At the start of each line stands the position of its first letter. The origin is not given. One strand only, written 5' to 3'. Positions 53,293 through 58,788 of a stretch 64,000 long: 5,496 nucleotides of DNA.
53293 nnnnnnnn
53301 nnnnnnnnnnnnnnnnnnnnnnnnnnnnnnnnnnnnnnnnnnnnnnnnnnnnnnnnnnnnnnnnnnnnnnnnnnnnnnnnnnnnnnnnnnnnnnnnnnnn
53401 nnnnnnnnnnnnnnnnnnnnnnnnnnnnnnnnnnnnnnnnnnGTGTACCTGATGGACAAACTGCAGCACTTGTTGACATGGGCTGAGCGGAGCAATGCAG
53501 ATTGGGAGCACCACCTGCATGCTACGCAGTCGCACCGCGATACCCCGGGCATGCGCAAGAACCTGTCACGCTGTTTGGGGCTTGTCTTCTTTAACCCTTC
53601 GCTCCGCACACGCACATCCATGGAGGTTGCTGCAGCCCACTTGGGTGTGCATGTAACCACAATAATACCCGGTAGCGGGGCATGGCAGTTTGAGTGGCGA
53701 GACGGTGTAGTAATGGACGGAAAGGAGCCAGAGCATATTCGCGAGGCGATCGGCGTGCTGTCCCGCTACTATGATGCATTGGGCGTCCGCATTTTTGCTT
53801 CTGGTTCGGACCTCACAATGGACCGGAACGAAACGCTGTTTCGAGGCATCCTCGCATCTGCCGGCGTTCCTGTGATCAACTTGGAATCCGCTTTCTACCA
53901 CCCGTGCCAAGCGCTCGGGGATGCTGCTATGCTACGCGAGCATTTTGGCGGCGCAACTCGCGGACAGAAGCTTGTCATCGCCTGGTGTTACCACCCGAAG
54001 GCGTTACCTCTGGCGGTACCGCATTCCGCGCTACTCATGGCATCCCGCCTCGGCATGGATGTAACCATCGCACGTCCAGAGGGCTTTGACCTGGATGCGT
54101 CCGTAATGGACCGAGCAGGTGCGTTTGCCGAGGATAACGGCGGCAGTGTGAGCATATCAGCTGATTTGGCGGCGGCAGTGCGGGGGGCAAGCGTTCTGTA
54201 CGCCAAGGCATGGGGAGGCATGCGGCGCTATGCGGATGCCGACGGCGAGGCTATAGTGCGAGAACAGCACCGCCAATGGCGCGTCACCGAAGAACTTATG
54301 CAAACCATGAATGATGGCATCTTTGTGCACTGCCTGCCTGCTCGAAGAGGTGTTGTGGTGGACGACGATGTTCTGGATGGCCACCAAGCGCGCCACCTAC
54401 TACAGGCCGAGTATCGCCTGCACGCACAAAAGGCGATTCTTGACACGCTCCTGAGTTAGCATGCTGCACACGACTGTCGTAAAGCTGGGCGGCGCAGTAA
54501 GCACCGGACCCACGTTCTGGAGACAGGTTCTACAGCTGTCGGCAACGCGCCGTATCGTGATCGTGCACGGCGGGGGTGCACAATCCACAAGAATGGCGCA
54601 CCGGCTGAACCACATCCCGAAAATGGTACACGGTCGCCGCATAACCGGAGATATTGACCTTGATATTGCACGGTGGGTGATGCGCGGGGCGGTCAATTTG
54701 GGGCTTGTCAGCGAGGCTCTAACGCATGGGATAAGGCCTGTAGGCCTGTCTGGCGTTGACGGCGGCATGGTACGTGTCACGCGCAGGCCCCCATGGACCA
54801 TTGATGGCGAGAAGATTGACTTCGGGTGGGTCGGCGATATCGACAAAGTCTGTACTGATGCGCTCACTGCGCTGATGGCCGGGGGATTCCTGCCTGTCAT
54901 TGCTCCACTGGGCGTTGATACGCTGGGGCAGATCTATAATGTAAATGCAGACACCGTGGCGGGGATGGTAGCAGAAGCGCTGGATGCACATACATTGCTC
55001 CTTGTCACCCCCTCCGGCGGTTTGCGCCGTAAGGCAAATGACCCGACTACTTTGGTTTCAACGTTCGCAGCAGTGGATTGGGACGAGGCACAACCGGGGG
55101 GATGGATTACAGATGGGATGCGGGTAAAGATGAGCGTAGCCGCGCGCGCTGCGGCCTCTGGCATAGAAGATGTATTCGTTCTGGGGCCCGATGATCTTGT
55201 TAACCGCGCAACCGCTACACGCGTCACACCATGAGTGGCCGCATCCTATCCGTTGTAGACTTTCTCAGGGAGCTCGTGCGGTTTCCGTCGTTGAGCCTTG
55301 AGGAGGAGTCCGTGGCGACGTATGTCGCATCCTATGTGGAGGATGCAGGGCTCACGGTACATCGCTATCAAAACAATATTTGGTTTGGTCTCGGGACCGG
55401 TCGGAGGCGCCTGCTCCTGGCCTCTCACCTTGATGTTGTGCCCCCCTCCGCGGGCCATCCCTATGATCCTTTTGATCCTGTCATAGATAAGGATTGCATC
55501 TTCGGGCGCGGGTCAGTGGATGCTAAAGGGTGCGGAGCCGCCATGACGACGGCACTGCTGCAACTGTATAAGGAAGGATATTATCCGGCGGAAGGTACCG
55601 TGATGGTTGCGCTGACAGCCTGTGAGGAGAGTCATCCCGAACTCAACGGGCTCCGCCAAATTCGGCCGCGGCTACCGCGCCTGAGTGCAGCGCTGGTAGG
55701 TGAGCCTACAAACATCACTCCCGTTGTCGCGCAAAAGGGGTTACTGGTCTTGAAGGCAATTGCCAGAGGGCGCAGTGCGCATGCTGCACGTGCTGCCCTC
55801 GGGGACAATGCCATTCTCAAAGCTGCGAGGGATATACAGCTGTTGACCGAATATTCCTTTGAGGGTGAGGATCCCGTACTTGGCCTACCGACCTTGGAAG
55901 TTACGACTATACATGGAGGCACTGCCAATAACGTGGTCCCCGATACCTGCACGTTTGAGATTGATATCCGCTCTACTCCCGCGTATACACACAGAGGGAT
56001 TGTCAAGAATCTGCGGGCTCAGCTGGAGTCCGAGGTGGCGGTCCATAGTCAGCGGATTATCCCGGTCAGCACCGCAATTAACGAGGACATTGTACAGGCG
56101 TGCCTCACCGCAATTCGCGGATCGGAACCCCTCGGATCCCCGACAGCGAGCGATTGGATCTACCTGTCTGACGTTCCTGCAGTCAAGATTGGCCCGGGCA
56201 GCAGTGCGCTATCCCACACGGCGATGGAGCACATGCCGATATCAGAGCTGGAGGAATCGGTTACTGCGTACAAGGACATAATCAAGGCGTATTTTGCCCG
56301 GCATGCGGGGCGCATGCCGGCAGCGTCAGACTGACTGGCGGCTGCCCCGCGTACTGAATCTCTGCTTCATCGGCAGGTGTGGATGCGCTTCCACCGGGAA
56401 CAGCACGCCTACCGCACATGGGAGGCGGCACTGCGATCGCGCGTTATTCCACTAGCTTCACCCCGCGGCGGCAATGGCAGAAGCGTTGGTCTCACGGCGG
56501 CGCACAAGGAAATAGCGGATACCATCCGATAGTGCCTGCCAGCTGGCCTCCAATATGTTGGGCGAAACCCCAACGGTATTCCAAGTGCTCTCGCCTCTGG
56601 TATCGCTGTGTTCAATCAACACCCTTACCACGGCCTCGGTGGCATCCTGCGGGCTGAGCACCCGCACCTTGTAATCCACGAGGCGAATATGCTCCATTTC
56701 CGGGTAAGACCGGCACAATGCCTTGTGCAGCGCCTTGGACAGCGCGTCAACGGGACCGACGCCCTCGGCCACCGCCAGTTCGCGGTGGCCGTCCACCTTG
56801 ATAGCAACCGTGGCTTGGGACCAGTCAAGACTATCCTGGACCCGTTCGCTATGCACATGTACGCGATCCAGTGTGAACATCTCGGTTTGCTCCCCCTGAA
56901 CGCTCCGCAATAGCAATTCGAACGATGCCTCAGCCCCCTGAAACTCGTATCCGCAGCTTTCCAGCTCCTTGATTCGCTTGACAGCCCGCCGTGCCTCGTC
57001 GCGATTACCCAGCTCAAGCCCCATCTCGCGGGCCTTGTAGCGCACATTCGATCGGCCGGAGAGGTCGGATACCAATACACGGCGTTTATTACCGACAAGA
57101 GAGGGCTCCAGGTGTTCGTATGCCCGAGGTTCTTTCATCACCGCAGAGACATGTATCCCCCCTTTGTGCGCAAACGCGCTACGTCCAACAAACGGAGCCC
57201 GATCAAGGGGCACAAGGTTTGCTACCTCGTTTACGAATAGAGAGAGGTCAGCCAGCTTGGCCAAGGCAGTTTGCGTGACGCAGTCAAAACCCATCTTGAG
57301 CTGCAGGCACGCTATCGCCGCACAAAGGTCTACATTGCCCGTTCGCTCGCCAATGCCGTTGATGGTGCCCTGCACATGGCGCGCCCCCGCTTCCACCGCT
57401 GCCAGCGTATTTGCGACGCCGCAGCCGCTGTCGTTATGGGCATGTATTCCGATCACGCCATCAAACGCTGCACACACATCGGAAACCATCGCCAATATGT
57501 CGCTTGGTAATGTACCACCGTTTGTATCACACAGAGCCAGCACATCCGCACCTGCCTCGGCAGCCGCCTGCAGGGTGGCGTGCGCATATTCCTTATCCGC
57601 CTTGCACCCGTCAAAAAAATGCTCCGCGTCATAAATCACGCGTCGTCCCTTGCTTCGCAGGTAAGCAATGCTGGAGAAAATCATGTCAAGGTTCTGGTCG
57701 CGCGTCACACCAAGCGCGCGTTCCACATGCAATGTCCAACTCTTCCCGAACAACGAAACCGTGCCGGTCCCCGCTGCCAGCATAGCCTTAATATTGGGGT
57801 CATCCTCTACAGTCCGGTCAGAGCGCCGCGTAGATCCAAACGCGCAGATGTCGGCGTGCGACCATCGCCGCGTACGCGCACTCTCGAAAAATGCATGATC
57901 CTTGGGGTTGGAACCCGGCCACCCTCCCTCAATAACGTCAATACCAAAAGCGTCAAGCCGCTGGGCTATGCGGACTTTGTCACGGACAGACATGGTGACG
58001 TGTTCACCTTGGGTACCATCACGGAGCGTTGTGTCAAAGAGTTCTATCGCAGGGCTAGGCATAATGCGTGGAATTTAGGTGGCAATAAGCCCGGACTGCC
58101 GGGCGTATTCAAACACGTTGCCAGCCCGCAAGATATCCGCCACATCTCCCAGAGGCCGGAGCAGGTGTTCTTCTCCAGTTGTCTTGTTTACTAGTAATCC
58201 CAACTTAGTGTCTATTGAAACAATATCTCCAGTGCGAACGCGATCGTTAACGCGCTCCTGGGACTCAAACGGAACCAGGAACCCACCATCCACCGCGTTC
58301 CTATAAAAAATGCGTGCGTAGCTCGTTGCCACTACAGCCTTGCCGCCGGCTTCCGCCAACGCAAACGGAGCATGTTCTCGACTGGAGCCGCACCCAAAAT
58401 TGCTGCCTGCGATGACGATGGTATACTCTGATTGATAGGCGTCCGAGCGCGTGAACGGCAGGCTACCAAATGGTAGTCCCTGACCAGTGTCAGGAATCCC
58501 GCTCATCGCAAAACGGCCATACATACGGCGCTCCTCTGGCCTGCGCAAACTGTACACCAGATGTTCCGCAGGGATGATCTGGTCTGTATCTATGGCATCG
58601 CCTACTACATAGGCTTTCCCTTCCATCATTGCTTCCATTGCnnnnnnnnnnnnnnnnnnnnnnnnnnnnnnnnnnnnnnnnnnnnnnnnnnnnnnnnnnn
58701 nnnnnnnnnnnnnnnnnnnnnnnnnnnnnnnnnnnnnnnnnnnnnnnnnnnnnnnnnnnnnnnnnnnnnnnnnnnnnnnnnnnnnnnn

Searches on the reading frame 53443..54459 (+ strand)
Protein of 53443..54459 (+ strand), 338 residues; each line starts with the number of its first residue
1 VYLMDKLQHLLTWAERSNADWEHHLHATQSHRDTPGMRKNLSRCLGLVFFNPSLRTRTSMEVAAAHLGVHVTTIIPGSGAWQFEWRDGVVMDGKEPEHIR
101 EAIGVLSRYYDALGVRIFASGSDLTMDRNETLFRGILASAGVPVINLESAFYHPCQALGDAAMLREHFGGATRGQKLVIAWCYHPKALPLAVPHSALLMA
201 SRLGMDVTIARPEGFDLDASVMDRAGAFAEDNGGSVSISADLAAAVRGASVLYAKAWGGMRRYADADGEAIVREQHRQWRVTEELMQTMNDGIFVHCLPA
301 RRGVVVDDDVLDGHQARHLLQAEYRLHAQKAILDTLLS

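Call 55: search_protein_families(library=pfam, proteins=[window:53443-54459:+], max_evalue=0.001)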
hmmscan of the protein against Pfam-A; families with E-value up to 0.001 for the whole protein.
window:53443-54459:+ (338 aa): 2 families
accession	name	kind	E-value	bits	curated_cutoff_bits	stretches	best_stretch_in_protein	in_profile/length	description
PF00185.30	OTCace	-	1.6e-32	113.2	29.4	1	192-335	15-156/157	Aspartate/ornithine carbamoyltransferase, Asp/Orn binding domain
PF02729.26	OTCace_N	-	9.5e-24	84.6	29.9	1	8-166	1-148/148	Aspartate/ornithine carbamoyltransferase, carbamoyl-P binding domain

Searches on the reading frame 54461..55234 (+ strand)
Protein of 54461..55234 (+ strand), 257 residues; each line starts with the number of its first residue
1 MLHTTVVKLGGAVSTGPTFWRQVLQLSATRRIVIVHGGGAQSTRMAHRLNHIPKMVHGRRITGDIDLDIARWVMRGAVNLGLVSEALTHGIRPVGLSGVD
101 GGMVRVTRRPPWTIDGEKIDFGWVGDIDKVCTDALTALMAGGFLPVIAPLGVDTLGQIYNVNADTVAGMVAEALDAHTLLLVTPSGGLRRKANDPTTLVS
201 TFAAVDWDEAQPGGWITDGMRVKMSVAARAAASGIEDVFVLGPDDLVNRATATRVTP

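Call 55: search_protein_families(library=pfam, proteins=[window:54461-55234:+], max_evalue=0.001)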
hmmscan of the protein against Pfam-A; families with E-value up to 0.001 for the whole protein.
window:54461-55234:+ (257 aa): 1 family
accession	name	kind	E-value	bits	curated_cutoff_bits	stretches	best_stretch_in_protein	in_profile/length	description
PF00696.33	AA_kinase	-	2.4e-33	116.3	24.9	1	4-240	2-232/234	Amino acid kinase family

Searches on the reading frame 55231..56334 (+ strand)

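Call 55: search_protein_families(library=pfam, proteins=[window:55231-56334:+], max_evalue=0.001)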
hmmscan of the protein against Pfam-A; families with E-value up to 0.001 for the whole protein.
window:55231-56334:+ (367 aa): 2 families
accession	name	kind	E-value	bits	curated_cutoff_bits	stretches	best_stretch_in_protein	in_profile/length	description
PF01546.33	Peptidase_M20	-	6.2e-23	82.2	24.6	1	62-352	1-205/206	Peptidase family M20/M25/M40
PF07687.19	M20_dimer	-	3.2e-20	72.5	21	1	166-268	1-102/107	Peptidase dimerisation domain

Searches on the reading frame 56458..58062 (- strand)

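Call 55: search_protein_families(library=pfam, proteins=[window:56458-58062:-], max_evalue=0.001)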
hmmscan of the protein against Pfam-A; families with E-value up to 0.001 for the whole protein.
window:56458-58062:- (534 aa): 3 families
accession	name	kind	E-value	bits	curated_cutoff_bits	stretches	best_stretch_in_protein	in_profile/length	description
PF00682.25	HMGL-like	-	1.1e-51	176.2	29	1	6-276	2-259/260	HMGL-like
PF08502.15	LeuA_dimer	-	2.1e-26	92.8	24.9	1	377-518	3-130/131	LeuA allosteric (dimerisation) domain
PF22617.1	HCS_D2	-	4.9e-19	68.9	27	1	292-368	2-78/82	Homocitrate synthase post-HMGL domain-like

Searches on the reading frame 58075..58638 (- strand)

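Call 55: search_protein_families(library=pfam, proteins=[window:58075-58638:-], max_evalue=0.001)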
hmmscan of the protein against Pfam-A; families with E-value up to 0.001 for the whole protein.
window:58075-58638:- (187 aa): 1 family
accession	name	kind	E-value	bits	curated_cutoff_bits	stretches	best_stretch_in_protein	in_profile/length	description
PF00694.25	Aconitase_C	-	1.2e-19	71.4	22.8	1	68-121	69-124/131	Aconitase C-terminal domain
